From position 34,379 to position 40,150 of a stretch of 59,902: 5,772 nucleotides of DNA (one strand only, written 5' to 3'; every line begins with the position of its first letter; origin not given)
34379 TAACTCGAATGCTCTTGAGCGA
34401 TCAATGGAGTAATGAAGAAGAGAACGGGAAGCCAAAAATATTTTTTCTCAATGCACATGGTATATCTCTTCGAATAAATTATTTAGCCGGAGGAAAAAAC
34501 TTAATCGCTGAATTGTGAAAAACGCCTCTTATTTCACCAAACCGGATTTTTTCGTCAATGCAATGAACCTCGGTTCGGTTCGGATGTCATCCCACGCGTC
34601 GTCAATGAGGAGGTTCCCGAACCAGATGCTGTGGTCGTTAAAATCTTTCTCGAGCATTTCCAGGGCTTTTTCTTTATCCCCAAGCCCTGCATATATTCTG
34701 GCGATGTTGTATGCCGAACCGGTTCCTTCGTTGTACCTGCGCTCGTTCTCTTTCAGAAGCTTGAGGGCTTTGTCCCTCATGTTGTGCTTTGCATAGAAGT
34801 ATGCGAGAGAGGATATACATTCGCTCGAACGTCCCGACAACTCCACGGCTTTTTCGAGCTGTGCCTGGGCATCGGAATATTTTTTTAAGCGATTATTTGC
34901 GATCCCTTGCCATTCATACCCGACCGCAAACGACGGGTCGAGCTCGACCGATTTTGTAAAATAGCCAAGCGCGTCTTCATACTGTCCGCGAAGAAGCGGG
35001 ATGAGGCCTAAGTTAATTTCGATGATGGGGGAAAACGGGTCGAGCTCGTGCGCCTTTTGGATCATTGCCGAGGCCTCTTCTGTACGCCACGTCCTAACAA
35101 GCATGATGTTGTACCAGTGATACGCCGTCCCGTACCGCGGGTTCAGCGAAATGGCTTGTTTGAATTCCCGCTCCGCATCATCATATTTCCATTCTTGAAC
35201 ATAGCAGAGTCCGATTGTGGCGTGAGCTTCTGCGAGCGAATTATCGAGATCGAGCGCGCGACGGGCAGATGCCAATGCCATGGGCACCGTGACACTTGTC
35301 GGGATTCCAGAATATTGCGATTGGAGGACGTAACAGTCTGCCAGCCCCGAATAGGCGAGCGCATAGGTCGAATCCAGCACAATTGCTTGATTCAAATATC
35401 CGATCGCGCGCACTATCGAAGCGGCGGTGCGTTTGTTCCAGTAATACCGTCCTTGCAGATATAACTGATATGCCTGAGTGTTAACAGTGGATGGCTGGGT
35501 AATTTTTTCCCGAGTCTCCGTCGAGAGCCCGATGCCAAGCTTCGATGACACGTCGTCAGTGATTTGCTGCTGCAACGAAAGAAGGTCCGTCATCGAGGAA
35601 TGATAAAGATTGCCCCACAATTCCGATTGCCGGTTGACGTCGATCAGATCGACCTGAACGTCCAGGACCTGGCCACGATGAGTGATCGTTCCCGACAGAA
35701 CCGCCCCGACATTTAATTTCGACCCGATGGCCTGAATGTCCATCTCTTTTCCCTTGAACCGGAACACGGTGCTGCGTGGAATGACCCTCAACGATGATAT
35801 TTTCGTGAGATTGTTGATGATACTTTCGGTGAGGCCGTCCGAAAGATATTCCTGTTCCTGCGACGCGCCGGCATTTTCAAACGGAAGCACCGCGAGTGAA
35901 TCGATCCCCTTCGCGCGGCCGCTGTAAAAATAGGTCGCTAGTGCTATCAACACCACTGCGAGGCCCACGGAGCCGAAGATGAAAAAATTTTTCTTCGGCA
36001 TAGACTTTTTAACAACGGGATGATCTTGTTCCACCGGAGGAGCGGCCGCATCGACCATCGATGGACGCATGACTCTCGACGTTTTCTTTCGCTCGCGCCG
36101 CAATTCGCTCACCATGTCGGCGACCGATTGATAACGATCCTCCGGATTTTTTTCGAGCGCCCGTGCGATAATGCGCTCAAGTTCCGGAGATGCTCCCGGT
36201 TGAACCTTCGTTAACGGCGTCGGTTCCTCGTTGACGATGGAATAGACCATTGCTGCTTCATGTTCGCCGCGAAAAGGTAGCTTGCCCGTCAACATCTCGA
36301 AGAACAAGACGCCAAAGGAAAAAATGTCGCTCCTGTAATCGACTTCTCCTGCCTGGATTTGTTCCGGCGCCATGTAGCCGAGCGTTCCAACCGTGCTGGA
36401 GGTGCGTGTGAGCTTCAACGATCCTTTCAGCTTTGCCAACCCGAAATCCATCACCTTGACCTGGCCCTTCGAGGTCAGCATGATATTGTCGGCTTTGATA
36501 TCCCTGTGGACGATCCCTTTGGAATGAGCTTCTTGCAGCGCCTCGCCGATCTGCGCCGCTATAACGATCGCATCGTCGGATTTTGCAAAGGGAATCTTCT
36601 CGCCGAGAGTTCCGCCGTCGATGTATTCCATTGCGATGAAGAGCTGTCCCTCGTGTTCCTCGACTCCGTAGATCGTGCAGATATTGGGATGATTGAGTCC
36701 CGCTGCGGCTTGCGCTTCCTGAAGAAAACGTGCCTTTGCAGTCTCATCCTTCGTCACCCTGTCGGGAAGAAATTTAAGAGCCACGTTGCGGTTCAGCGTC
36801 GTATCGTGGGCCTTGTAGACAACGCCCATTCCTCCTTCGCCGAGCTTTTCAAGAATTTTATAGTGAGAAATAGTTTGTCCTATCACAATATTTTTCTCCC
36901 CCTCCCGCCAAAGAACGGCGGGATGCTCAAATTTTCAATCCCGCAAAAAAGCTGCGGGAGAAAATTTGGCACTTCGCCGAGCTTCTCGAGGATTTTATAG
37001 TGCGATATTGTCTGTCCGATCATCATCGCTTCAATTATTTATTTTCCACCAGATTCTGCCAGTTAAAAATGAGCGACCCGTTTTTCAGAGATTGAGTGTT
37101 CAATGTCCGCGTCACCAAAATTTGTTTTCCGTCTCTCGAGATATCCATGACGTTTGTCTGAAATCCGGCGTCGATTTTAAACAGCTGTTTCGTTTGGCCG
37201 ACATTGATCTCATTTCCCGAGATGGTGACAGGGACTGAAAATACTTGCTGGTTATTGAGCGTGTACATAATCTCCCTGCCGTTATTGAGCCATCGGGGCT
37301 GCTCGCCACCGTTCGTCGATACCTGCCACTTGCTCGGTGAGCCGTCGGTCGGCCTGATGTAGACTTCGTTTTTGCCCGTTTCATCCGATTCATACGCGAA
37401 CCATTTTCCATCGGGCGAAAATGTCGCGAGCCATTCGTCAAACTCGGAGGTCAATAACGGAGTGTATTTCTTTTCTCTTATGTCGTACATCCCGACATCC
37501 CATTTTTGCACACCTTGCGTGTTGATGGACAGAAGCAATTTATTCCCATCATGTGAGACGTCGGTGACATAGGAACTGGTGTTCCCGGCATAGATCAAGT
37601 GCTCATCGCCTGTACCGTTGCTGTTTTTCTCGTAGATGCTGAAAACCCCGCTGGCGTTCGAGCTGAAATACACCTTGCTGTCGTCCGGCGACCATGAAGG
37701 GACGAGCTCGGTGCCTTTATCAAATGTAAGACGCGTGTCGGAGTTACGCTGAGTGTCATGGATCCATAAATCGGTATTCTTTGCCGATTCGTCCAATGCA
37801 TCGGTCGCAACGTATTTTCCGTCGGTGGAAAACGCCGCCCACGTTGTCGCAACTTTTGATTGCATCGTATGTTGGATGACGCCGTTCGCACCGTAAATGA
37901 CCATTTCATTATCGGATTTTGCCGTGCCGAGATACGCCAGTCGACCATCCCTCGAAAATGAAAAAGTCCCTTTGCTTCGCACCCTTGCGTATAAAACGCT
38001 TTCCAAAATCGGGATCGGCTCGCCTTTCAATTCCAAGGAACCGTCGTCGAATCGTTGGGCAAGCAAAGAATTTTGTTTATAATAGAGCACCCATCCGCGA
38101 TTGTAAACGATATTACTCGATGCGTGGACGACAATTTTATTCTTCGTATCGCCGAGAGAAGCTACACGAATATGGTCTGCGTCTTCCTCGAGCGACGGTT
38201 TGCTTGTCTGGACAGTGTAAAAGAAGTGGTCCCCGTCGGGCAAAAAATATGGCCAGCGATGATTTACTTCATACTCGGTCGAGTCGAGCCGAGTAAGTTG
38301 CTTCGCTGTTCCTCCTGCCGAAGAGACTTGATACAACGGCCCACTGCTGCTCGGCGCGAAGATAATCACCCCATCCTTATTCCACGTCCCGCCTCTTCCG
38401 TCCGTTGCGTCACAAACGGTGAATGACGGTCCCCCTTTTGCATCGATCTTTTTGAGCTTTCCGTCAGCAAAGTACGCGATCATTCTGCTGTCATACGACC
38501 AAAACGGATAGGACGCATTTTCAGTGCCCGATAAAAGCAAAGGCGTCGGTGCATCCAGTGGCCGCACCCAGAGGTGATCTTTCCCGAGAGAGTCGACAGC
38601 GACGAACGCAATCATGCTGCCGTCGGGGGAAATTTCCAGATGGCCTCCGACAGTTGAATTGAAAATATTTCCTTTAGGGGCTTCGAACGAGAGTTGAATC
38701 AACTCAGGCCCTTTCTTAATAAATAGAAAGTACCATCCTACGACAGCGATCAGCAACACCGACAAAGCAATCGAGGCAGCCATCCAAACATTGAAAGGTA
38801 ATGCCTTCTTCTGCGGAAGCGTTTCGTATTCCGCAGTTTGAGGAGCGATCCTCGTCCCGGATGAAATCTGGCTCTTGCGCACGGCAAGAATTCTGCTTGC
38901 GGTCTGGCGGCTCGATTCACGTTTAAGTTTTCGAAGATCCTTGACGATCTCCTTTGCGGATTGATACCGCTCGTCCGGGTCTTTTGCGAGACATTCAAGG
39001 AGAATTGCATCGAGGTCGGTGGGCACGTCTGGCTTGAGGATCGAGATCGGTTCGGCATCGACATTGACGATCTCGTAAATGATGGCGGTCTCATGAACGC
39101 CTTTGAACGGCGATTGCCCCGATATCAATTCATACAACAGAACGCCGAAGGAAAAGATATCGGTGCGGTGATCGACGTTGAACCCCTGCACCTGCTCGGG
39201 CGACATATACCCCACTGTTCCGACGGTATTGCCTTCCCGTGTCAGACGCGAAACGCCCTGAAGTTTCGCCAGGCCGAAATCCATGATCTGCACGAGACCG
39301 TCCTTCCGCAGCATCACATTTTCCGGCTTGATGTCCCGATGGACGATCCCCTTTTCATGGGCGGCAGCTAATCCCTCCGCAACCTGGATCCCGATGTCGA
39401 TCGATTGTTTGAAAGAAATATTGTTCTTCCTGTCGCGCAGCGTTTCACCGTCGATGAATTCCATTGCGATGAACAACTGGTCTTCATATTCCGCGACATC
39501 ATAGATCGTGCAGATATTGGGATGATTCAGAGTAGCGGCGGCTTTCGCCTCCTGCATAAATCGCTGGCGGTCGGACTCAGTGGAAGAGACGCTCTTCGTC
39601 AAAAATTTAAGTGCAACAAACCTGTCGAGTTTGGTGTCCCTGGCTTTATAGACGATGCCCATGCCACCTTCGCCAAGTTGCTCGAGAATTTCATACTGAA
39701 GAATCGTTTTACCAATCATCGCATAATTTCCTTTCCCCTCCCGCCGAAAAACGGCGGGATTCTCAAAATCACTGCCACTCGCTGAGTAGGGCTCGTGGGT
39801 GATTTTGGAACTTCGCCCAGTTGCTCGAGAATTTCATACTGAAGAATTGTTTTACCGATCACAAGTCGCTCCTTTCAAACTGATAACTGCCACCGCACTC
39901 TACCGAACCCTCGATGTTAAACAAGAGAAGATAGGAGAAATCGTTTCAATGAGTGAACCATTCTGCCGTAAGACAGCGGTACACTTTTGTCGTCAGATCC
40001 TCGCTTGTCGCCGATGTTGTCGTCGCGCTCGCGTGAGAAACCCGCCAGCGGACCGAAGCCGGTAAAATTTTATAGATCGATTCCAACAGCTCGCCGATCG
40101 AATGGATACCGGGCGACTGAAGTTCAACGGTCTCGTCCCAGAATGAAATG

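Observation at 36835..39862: Candidate new system: kinase-specific 'self-copy' leader ORFs with a shared structured cassette in front of Ser/Thr kinase genes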

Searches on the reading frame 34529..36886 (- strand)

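Call 65: search_protein_families(library=pfam, proteins=[window:34529-36886:-])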
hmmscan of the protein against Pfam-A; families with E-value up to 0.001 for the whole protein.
window:34529-36886:- (785 aa): 21 families
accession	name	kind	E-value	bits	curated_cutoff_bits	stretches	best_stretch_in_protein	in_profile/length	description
PF00069.31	Pkinase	-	1.9e-57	195.1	31.7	1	9-253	1-253/263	Protein kinase domain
PF07714.23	PK_Tyr_Ser-Thr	-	9.7e-44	150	23.1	1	10-253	2-250/258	Protein tyrosine and serine/threonine kinase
PF07719.23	TPR_2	-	3.3e-15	55.3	27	1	552-584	1-33/34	Tetratricopeptide repeat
PF00515.34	TPR_1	-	2.8e-14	52.7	27.8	0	625-653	6-34/34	Tetratricopeptide repeat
PF13181.12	TPR_8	-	4.7e-12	45.5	25.7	0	725-747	4-26/34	Tetratricopeptide repeat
PF14559.12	TPR_19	-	2.9e-11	44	25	0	668-712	5-49/68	Tetratricopeptide repeat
PF13431.12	TPR_17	-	4.5e-11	42.6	24.4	0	642-675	1-34/34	Tetratricopeptide repeat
PF13414.12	TPR_11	-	1.1e-09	38.2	26.8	0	498-521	17-40/42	TPR repeat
PF13424.12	TPR_12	-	1.4e-09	38.4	30.1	0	706-747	28-70/77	Tetratricopeptide repeat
PF01636.29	APH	-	7.3e-08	32.9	23.2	0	25-121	15-108/239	Phosphotransferase enzyme family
PF13428.12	TPR_14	-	1.7e-06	28.6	23.5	0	567-592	16-41/44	Tetratricopeptide repeat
PF25063.1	ARM_TT21_C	-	4.5e-06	27.1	35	0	633-704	108-180/209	Tetratricopeptide repeat protein 21 C-terminal ARM domain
PF12895.13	ANAPC3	-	1.3e-05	25.9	27.2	1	668-747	3-81/82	Anaphase-promoting complex, cyclosome, subunit 3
PF17667.7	Pkinase_fungal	-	1.7e-05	24.2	24.1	1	118-191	300-379/387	Fungal protein kinase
PF13176.12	TPR_7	-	1.8e-05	24.9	27.9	0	726-747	3-24/36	Tetratricopeptide repeat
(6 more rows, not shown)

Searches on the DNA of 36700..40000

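Call 19: search_rna_families(source=window, start=36700, end=40000, threshold=evalue, max_evalue=10)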
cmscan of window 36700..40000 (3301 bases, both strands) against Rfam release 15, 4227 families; matches with E-value up to 10: 4.
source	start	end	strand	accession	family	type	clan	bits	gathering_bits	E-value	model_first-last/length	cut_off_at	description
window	38206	38285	-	RF03691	mir-2765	Gene; miRNA;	-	17.9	58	4.3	1-83/83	no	mir-2765 microRNA precursor family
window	39943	39974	-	RF01330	CRISPR-DR16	Gene; CRISPR;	-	17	35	3.3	1-37/37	no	CRISPR RNA direct repeat element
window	36872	37047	-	RF02004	group-II-D1D4-5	Intron;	CL00102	16.8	34.5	1.7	1-201/201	no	Group II catalytic intron D1-D4-5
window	38719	38802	-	RF01697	Chlorobi-RRM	Cis-reg;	-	16.1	45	10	1-73/73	no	Chlorobi-RRM RNA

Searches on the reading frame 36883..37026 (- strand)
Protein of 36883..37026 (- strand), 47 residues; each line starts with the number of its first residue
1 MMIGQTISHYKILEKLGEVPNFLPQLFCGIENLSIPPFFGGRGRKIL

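Call 16: find_homologous_proteins(query=A1, max_evalue=1)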
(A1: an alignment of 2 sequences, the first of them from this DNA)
Query A1 (2 sequences) (46 aa, profile of the alignment): 809 proteins with E <= 1 among 810 candidates; the best 120 are listed.
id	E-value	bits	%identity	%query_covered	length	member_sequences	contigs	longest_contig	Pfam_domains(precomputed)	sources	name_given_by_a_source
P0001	1.1e-26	110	100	100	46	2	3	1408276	-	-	-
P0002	8.3e-23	98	68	93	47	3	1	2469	-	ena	-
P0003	2.7e-22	96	64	93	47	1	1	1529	-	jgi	-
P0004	3.4e-22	96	68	93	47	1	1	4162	-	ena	-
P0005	6.3e-22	95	66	93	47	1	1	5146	-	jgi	jgi:hypothetical protein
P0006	4.3e-20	89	79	52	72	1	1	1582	-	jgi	-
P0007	5.5e-20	89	61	98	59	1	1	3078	-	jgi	-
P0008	2.5e-19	86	60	96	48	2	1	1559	-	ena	-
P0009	3.9e-19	86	44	96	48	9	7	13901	-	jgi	-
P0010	1.6e-18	84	63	100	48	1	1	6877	-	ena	-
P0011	1.8e-18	84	68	87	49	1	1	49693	-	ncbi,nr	ncbi:MAG: hypothetical protein NTZ35_10715 [Ignavibacteriales bacterium]|nr:hypothetical protein [Ig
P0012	4.3e-18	82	63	87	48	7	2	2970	-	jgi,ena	-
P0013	7.2e-18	82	59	93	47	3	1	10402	-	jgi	-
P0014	7.9e-18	82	63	87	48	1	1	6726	-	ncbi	-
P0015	1.1e-17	81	65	91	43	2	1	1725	-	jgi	jgi:hypothetical protein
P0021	5.2e-16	76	73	93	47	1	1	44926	-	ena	-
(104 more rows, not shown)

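Call 20: find_encoding_contigs(protein=P0021, flank=10000, max_places=3)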
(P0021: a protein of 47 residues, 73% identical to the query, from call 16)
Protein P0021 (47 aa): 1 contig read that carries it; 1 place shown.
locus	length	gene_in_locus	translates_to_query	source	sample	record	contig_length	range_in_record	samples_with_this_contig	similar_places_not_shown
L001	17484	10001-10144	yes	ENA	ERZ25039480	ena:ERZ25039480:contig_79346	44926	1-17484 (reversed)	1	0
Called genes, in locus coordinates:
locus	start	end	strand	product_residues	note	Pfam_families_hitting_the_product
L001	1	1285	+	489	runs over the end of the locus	PF00069:Pkinase, PF01636:APH (faint), PF07714:PK_Tyr_Ser-Thr, PF03109:ABC1 (weak), PF14531:Kinase-like (weak)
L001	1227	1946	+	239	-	PF13176:TPR_7 (faint), PF13424:TPR_12 (faint), PF13428:TPR_14 (faint), PF12895:ANAPC3 (weak), PF00515:TPR_1 (weak), PF13181:TPR_8 (weak), PF13432:TPR_16 (weak), PF13414:TPR_11 (weak), +9 more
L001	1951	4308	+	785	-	PF00069:Pkinase, PF07714:PK_Tyr_Ser-Thr, PF17667:Pkinase_fungal (faint), PF13428:TPR_14 (faint), PF21033:RMD1-3 (faint), PF07719:TPR_2 (faint), PF13181:TPR_8 (faint), PF13432:TPR_16 (faint), +7 more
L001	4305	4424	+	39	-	-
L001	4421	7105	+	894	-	PF00069:Pkinase, PF01636:APH (faint), PF07714:PK_Tyr_Ser-Thr, PF17667:Pkinase_fungal (weak), PF26550:Tricorn_2nd (faint), PF26549:Tricorn_N (weak), PF07676:PD40 (weak), PF26549:Tricorn_N, +1 more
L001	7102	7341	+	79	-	-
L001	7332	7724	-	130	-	-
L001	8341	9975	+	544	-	PF07676:PD40, PF26549:Tricorn_N, PF26549:Tricorn_N, PF26549:Tricorn_N, PF00930:DPPIV_N, PF26549:Tricorn_N, PF26550:Tricorn_2nd, PF26549:Tricorn_N, +11 more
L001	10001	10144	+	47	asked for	-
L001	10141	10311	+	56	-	-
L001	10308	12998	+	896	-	PF00069:Pkinase, PF01636:APH (faint), PF07714:PK_Tyr_Ser-Thr, PF17667:Pkinase_fungal (weak), PF00515:TPR_1 (faint), PF07719:TPR_2 (faint), PF13428:TPR_14 (faint), PF13432:TPR_16 (weak), +8 more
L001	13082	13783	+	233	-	PF00149:Metallophos, PF12850:Metallophos_2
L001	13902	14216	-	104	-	-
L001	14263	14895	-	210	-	PF01408:GFO_IDH_MocA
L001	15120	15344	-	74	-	-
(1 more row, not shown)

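Call 24: find_encoding_contigs(protein=P0009, flank=10000, max_places=4)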
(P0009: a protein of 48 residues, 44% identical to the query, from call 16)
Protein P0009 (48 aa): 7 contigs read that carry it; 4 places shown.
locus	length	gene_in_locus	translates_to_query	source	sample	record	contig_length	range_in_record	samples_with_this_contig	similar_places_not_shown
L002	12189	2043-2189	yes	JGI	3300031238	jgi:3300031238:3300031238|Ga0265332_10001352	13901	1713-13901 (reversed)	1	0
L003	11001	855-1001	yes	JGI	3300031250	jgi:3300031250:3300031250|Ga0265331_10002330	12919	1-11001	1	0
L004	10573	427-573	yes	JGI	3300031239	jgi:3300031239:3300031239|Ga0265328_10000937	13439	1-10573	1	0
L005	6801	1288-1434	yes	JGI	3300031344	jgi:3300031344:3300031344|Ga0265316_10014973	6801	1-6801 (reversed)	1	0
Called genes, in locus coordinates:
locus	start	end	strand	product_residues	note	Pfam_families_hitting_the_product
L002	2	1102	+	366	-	?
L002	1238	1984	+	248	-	PF03992:ABM (faint)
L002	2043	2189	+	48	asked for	-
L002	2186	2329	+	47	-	-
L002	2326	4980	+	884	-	PF00069:Pkinase, PF07714:PK_Tyr_Ser-Thr, PF26549:Tricorn_N, PF26550:Tricorn_2nd, PF26549:Tricorn_N, PF07676:PD40, PF26549:Tricorn_N, PF26550:Tricorn_2nd, +10 more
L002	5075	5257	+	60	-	-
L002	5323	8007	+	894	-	PF00069:Pkinase, PF03109:ABC1 (faint), PF07714:PK_Tyr_Ser-Thr, PF21033:RMD1-3 (faint), PF17667:Pkinase_fungal (weak), PF00515:TPR_1 (faint), PF07719:TPR_2 (faint), PF13428:TPR_14 (faint), +6 more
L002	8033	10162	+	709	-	PF00069:Pkinase, PF07714:PK_Tyr_Ser-Thr, PF14531:Kinase-like (weak), PF13371:TPR_9 (faint), PF12895:ANAPC3 (faint), PF00515:TPR_1 (weak), PF13424:TPR_12 (weak), PF13432:TPR_16 (weak), +9 more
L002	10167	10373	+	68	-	-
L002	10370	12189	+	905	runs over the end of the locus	PF00069:Pkinase, PF01636:APH (faint), PF07714:PK_Tyr_Ser-Thr, PF17667:Pkinase_fungal (weak), PF26549:Tricorn_N, PF26550:Tricorn_2nd, PF07676:PD40 (weak), PF26549:Tricorn_N, +2 more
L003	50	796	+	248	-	PF03992:ABM (faint)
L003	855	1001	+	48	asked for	-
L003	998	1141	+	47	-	-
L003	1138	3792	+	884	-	PF00069:Pkinase, PF07714:PK_Tyr_Ser-Thr, PF26549:Tricorn_N, PF26550:Tricorn_2nd, PF26549:Tricorn_N, PF07676:PD40, PF26549:Tricorn_N, PF26550:Tricorn_2nd, +10 more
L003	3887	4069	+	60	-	-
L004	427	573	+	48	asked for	-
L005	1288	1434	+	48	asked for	-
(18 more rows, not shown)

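Call 65: search_protein_families(library=pfam, proteins=[window:36883-37026:-])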
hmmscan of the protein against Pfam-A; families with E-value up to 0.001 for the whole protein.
window:36883-37026:- (47 aa): 0 families

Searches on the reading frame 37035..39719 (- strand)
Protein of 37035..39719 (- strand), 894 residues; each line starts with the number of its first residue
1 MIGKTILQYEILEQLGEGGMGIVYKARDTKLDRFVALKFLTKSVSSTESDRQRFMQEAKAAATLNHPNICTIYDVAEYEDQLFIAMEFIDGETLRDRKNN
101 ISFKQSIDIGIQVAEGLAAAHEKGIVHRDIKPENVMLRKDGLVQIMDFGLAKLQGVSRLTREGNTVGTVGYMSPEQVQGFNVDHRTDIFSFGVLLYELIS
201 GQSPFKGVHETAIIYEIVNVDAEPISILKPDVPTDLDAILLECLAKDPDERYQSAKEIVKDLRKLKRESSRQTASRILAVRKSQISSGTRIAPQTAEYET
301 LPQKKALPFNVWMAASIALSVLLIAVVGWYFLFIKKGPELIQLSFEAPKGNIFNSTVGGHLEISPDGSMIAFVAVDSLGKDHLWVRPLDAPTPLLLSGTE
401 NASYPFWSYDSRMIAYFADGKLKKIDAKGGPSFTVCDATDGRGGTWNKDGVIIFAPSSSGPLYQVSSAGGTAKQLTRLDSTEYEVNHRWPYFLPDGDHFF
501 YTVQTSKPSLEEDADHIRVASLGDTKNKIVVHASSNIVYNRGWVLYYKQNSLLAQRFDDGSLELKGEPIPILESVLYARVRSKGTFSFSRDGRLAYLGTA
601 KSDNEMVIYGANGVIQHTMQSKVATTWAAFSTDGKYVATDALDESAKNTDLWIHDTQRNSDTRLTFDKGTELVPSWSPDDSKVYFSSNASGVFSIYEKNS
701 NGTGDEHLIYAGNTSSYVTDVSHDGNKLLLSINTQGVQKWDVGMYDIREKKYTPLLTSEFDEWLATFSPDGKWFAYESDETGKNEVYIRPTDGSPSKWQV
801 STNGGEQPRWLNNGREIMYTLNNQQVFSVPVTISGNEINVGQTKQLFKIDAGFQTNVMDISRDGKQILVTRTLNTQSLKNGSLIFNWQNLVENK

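Call 65: search_protein_families(library=pfam, proteins=[window:37035-39719:-])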
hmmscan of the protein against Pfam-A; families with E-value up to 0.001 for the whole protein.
window:37035-39719:- (894 aa): 10 families
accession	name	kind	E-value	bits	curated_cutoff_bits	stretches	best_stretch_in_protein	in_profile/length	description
PF00069.31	Pkinase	-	1.8e-55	188.6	31.7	1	9-260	1-259/263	Protein kinase domain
PF07714.23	PK_Tyr_Ser-Thr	-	2.4e-44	152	23.1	1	11-260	3-256/258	Protein tyrosine and serine/threonine kinase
PF07676.18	PD40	-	5.1e-24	84.1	20.9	2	754-788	3-38/38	WD40-like Beta Propeller Repeat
PF01636.29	APH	-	3e-07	30.9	23.2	0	121-152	166-198/239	Phosphotransferase enzyme family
PF25174.1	Beta-prop_THOC3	-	1.1e-05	25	305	1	597-780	62-234/272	THOC3 beta-propeller domain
PF00930.27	DPPIV_N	-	2.1e-05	23.9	22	0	741-806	24-84/354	Dipeptidyl peptidase IV (DPP IV) N-terminal region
PF02897.21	Peptidase_S9_N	-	4.8e-05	22.7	24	0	766-824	130-191/414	Prolyl oligopeptidase, N-terminal beta-propeller domain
PF03109.22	ABC1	-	0.00036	20.2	22.9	1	76-152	137-215/244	ABC1 atypical kinase-like domain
PF17667.7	Pkinase_fungal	-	0.00047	19.4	24.1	1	121-191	303-379/387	Fungal protein kinase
PF14531.12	Kinase-like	-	0.00068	19.4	25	0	109-214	150-260/289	Kinase-like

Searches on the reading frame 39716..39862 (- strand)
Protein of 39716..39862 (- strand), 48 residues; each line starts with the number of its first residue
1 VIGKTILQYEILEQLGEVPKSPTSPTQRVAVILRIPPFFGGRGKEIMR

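Call 65: search_protein_families(library=pfam, proteins=[window:39716-39862:-])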
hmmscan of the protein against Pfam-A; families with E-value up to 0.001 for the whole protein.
window:39716-39862:- (48 aa): 0 families

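Call 67: list_cluster_members(proteins=[P0001, window:39716-39862:-])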
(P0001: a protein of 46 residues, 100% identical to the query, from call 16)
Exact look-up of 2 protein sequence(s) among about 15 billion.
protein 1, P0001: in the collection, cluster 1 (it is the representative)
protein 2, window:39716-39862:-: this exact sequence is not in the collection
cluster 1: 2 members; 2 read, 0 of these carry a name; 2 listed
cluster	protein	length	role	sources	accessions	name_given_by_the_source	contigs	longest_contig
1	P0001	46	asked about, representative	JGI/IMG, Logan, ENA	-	-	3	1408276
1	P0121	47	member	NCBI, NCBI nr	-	-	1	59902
